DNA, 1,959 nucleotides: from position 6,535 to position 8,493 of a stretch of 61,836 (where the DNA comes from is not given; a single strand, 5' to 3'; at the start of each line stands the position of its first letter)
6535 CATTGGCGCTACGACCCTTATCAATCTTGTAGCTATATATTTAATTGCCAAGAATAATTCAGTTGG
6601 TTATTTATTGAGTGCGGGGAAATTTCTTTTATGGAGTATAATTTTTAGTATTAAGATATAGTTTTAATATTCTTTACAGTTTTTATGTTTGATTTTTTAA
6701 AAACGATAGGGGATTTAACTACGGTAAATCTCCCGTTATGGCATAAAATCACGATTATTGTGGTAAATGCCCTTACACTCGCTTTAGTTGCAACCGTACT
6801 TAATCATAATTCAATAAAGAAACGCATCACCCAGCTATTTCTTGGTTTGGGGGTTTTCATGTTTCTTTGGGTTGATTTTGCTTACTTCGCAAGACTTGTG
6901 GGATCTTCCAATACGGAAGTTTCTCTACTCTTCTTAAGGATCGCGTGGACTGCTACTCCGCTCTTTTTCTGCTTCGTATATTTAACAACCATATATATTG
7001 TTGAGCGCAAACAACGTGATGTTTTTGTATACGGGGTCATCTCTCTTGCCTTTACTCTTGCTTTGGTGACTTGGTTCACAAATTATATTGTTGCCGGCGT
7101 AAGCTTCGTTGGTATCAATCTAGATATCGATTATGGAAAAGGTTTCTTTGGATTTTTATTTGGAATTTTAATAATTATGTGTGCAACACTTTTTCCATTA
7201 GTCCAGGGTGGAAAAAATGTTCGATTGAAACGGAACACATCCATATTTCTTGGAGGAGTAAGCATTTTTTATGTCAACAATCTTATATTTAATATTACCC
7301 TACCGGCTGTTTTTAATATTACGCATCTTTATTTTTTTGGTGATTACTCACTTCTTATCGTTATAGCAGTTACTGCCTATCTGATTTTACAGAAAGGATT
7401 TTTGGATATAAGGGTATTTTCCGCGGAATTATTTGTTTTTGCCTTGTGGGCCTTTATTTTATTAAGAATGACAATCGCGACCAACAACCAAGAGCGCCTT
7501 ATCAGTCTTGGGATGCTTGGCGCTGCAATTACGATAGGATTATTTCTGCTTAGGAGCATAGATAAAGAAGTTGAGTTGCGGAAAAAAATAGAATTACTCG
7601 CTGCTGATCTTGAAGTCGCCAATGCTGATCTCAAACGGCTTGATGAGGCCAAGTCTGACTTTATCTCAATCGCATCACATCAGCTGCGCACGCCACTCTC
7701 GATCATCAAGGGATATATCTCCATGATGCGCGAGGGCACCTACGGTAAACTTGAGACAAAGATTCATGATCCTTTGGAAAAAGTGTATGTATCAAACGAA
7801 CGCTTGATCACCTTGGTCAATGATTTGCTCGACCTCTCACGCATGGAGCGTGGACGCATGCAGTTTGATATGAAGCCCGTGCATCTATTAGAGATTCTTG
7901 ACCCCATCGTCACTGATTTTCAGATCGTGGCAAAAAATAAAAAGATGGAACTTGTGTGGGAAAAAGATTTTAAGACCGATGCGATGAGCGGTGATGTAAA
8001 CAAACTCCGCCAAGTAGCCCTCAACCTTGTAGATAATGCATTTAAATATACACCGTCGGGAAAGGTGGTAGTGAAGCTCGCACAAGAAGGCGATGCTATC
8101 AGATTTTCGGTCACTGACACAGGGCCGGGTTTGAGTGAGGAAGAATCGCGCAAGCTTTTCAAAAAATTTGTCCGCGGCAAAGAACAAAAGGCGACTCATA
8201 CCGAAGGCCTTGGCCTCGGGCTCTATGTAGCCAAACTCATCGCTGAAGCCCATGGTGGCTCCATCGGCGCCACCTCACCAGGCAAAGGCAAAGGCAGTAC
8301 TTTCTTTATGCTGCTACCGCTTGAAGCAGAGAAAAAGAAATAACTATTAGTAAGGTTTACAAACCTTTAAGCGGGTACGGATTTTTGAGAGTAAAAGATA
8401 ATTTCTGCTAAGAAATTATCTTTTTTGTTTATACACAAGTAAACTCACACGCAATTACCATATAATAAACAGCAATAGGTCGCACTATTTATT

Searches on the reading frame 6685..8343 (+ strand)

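Call 77: search_protein_families(library=pfam, proteins=[window:6685-8343:+], max_evalue=0.001)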
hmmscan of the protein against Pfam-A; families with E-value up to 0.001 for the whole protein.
window:6685-8343:+ (552 aa): 3 families
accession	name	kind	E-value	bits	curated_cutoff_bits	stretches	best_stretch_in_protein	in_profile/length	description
PF02518.31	HATPase_c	-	2.2e-26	92.9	26.4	1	436-547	1-110/111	Histidine kinase-, DNA gyrase B-, and HSP90-like ATPase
PF00512.31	HisKA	-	4.5e-17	62.3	26.9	1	322-390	1-66/66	His Kinase A (phospho-acceptor) domain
PF13581.12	HATPase_c_2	-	0.00088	19.7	27.4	0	446-514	41-105/127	Histidine kinase-like ATPase domain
